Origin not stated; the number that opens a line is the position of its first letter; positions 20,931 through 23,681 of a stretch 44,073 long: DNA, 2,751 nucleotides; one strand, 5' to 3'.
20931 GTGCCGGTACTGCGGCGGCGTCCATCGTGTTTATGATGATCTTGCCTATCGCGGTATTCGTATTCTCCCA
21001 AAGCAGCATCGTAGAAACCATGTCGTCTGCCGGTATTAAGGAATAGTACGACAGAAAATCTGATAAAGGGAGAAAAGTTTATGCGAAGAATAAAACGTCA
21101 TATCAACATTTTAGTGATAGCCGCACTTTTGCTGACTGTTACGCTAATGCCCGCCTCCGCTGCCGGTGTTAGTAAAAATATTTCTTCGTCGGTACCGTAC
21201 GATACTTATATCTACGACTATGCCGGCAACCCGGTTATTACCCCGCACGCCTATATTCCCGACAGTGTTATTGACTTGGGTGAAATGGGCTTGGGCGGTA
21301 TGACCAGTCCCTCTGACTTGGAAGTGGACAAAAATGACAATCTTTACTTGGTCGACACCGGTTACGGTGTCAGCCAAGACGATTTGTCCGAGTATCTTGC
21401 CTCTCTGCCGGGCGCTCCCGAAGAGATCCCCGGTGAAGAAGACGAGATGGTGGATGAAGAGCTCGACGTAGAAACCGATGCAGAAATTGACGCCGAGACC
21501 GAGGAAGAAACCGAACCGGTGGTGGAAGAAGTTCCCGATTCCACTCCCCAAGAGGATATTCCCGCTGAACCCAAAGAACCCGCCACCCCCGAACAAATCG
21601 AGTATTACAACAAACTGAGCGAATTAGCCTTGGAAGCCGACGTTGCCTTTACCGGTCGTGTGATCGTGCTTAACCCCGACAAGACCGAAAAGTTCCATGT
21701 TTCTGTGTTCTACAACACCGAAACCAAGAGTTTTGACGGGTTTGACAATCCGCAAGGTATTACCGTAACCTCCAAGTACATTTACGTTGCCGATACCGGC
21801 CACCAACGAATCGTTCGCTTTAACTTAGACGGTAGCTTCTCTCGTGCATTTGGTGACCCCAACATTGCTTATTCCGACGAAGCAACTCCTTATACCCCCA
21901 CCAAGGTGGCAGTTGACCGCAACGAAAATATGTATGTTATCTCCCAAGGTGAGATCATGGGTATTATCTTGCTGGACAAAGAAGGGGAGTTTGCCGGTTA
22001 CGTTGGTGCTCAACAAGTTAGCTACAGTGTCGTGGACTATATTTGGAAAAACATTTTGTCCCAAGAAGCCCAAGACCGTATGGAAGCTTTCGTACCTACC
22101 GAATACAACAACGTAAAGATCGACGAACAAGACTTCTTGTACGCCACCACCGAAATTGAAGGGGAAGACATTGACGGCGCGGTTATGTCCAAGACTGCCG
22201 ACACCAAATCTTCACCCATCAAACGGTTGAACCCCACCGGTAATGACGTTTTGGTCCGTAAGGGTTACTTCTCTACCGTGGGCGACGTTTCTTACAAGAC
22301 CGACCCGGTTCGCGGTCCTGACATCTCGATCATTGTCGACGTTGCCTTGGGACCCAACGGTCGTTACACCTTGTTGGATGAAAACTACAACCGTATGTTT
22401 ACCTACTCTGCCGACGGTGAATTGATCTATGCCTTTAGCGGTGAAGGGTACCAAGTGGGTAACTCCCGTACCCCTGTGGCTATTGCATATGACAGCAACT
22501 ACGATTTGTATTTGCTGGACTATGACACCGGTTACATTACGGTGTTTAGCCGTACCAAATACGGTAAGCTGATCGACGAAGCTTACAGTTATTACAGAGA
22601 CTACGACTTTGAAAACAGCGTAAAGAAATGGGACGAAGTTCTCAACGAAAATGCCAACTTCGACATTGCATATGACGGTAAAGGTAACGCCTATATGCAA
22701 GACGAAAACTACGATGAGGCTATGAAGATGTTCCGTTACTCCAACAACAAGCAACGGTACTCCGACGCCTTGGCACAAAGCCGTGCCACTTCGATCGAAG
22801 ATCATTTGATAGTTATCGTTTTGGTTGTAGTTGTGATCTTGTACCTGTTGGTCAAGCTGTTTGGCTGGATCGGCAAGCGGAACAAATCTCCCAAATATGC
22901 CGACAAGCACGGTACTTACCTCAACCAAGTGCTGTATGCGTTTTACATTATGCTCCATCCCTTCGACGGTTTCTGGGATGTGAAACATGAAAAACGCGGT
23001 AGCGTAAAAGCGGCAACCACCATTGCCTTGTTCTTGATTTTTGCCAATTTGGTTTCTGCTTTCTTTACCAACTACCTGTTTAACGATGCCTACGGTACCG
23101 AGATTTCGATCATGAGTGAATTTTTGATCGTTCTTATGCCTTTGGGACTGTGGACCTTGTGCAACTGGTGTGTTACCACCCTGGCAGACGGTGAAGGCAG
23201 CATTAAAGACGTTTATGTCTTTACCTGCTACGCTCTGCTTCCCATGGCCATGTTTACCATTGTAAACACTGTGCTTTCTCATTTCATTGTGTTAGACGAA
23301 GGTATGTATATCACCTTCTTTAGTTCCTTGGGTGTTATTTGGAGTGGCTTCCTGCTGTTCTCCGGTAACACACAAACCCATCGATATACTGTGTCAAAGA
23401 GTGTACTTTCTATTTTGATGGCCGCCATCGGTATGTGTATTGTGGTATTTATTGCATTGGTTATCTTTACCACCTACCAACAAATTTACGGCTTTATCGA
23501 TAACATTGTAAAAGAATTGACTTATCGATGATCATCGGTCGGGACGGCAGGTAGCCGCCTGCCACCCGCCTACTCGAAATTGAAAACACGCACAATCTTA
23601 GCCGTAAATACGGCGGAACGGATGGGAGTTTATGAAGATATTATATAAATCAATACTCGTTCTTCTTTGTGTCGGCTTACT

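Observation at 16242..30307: Candidate undescribed system: two ATPase-less sugar ABC importers bracketing an NHL/TPR/Yip1 membrane protein and a large orphan lipoprotein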

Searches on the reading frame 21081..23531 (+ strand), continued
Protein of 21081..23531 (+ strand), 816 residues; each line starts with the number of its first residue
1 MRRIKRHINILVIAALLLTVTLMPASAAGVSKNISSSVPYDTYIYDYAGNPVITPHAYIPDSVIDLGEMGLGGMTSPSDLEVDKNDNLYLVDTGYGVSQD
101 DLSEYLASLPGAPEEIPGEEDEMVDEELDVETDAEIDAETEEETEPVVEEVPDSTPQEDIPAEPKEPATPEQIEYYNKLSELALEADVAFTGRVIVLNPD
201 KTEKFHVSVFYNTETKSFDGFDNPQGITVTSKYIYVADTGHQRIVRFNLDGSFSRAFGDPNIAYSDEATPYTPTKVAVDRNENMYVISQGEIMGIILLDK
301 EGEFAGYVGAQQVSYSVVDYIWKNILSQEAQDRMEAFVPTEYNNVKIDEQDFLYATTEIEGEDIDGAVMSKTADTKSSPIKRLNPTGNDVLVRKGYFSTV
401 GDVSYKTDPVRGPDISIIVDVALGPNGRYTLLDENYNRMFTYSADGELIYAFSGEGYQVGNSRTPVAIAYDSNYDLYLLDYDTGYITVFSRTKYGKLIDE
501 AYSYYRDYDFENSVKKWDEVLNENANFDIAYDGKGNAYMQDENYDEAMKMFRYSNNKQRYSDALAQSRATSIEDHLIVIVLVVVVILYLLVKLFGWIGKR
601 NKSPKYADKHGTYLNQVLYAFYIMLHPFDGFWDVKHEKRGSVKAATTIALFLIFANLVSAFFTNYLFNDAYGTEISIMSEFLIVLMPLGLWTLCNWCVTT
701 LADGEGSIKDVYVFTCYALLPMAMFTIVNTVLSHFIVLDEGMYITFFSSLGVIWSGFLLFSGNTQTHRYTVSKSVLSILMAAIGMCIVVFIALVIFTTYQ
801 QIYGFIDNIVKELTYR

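Call 89: search_protein_families(library=pfam, proteins=[L017:2768-3940:+, L020:2768-3955:+, L025:2630-3871:+, L036:2802-3983:+, L046:1319-2485:+, L058:2708-3982:+, L049:1951-3219:+, L024:3072-4196:+, L042:3128-4171:+, L073:3294-4349:+], max_evalue=0.0001)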
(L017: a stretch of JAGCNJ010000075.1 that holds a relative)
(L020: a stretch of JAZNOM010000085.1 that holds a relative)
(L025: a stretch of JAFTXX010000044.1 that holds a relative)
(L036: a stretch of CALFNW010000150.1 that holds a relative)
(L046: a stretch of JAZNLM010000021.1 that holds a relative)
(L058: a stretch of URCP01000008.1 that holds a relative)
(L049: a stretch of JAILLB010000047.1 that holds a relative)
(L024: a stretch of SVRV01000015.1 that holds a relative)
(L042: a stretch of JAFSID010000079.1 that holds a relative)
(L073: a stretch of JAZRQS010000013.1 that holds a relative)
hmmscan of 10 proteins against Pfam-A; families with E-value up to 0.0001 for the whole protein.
L017:2768-3940:+ (390 aa): 2 families
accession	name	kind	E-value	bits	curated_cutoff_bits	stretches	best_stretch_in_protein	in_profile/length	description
PF00266.25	Aminotran_5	-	2.2e-78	264.2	21.5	1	6-368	1-370/371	Aminotransferase class-V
PF01212.27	Beta_elim_lyase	-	1.3e-05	25.1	27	1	52-206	37-199/288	Beta-eliminating lyase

L020:2768-3955:+ (395 aa): 4 families
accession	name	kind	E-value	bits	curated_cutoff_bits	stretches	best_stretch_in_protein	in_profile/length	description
PF00266.25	Aminotran_5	-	1.3e-84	284.7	21.5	1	5-367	1-370/371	Aminotransferase class-V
PF01041.23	DegT_DnrJ_EryC1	-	7e-07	29.2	19.8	1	92-185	64-152/360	DegT/DnrJ/EryC1/StrS aminotransferase family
PF01212.27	Beta_elim_lyase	-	1.6e-06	28.1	27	1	54-204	40-199/288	Beta-eliminating lyase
PF01053.26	Cys_Met_Meta_PP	-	5.5e-05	22.3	27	1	64-204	68-198/381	Cys/Met metabolism PLP-dependent enzyme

L025:2630-3871:+ (413 aa): 3 families
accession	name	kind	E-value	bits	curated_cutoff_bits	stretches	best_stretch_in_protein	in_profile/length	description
PF00266.25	Aminotran_5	-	9.5e-84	281.9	21.5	1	24-386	1-370/371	Aminotransferase class-V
PF01041.23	DegT_DnrJ_EryC1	-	5.5e-07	29.6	19.8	1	111-204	64-152/360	DegT/DnrJ/EryC1/StrS aminotransferase family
PF01212.27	Beta_elim_lyase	-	2.3e-06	27.6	27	1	83-223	48-199/288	Beta-eliminating lyase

L036:2802-3983:+ (393 aa): 2 families
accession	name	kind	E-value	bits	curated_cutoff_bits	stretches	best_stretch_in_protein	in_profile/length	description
PF00266.25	Aminotran_5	-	1.5e-77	261.5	21.5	1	6-368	1-370/371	Aminotransferase class-V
PF01212.27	Beta_elim_lyase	-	6.7e-05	22.8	27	1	69-206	52-199/288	Beta-eliminating lyase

L046:1319-2485:+ (388 aa): 2 families
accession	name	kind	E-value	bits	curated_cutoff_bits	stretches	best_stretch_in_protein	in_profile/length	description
PF00266.25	Aminotran_5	-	1.9e-81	274.3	21.5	1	6-367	1-370/371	Aminotransferase class-V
PF01212.27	Beta_elim_lyase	-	3.4e-05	23.7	27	1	50-209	35-203/288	Beta-eliminating lyase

L058:2708-3982:+ (424 aa): 1 family
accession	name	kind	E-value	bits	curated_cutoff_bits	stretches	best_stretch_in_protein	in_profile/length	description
PF00266.25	Aminotran_5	-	2.8e-83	280.4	21.5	1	46-406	1-370/371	Aminotransferase class-V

L049:1951-3219:+ (422 aa): 9 families
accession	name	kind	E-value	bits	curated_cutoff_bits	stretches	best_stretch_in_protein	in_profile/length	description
PF12002.13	MgsA_C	-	9.7e-60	201.7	27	1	252-416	1-166/167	MgsA AAA+ ATPase C terminal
PF16193.11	AAA_assoc_2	-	5.2e-18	65.5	34.3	1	175-251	2-81/81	AAA C-terminal domain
PF00004.35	AAA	-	1.4e-11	45.4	21.2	1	43-135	1-111/131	ATPase family associated with various cellular activities (AAA)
PF05496.18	RuvB_N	-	6.7e-09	36.1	27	1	10-129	1-118/159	Holliday junction DNA helicase RuvB P-loop domain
PF07726.17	AAA_3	-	2e-06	28.2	27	1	43-136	2-103/131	ATPase family associated with various cellular activities (AAA)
PF07728.20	AAA_5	-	2.2e-06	28.2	22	1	42-132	1-103/139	AAA domain (dynein-related subfamily)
PF14532.12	Sigma54_activ_2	-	6e-06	27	25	1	42-133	23-110/138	Sigma-54 interaction domain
PF01078.27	Mg_chelatase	-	6.6e-06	26.1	20.3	0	95-133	107-144/207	Magnesium chelatase, subunit ChlI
PF00158.32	Sigma54_activat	-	2.3e-05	24.6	20.2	0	83-132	81-130/168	Sigma-54 interaction domain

L024:3072-4196:+ (374 aa): 4 families
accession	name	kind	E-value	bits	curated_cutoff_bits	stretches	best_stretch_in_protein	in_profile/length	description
PF03054.22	tRNA_Me_trans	-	1.6e-49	168.8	20.6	1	28-211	2-201/202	tRNA methyl transferase HUP domain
PF20259.3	tRNA_Me_trans_M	-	3.5e-18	65.4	27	1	224-285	4-65/66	tRNA methyl transferase PRC-barrel domain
PF20258.4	tRNA_Me_trans_C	-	1.2e-13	51.6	20.6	1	294-366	3-74/77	Aminomethyltransferase beta-barrel domain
PF24167.1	DUF7411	-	1.5e-05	25.1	28.7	0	30-87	4-60/194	Family of unknown function (DUF7411)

L042:3128-4171:+ (347 aa): 3 families
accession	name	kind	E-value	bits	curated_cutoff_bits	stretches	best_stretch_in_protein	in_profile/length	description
PF03054.22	tRNA_Me_trans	-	7.9e-49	166.5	20.6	1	3-189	1-201/202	tRNA methyl transferase HUP domain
PF20259.3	tRNA_Me_trans_M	-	1e-17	63.8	27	1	210-263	10-65/66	tRNA methyl transferase PRC-barrel domain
PF20258.4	tRNA_Me_trans_C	-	5.2e-12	46.4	20.6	1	271-346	2-77/77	Aminomethyltransferase beta-barrel domain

L073:3294-4349:+ (351 aa): 3 families
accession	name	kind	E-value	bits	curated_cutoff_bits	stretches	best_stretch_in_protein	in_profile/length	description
PF03054.22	tRNA_Me_trans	-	2.2e-55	187.9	20.6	1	14-199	1-201/202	tRNA methyl transferase HUP domain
PF20259.3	tRNA_Me_trans_M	-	9.7e-17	60.7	27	1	210-267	6-65/66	tRNA methyl transferase PRC-barrel domain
PF20258.4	tRNA_Me_trans_C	-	3.4e-13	50.1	20.6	1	275-350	2-77/77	Aminomethyltransferase beta-barrel domain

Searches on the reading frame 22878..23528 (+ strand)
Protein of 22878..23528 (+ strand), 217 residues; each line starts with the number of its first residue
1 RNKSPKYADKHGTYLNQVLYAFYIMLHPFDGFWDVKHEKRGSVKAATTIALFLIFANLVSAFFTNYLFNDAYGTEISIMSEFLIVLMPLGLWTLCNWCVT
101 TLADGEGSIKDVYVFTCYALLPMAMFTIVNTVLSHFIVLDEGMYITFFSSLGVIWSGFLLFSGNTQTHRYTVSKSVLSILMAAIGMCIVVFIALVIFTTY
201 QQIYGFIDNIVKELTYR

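Call 77: find_homologous_proteins(query=window:22878-23528:+, max_evalue=0.001)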
Query window:22878-23528:+ (217 aa): 5 proteins with E <= 0.001 among 181 candidates.
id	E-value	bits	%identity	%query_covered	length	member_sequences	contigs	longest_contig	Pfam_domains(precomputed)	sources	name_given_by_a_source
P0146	2.9e-76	274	61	89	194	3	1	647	PF04893.23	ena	-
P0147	6.6e-47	178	39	100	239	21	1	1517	PF04893.23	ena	-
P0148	1.4e-41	161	40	96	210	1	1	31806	PF04893.23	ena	-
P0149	9.9e-40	155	38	100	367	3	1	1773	PF04893.23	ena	-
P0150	7.3e-38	149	43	76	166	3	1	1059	PF04893.23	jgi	jgi:hypothetical protein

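Call 78: find_encoding_contigs(protein=P0148, flank=10000, max_places=2)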
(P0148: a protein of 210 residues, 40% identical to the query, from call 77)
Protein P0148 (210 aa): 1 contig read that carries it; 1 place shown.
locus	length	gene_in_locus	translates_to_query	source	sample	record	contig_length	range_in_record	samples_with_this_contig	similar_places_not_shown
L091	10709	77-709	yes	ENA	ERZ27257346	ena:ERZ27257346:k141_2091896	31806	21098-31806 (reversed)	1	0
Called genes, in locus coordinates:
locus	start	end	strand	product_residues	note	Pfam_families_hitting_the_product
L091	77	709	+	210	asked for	PF04893:Yip1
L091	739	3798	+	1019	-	PF18952:DUF5696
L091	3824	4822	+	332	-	PF00528:BPD_transp_1 (weak)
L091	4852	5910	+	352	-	PF00528:BPD_transp_1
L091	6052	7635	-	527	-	PF00239:Resolvase, PF07508:Recombinase, PF13408:Zn_ribbon_recom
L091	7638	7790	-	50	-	-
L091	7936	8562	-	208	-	PF16161:DUF4867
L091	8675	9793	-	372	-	PF01208:URO-D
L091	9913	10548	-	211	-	PF04542:Sigma70_r2, PF04545:Sigma70_r4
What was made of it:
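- Tried and rejected: Five hits came back, all fragments from the same context (calls 77, 78).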
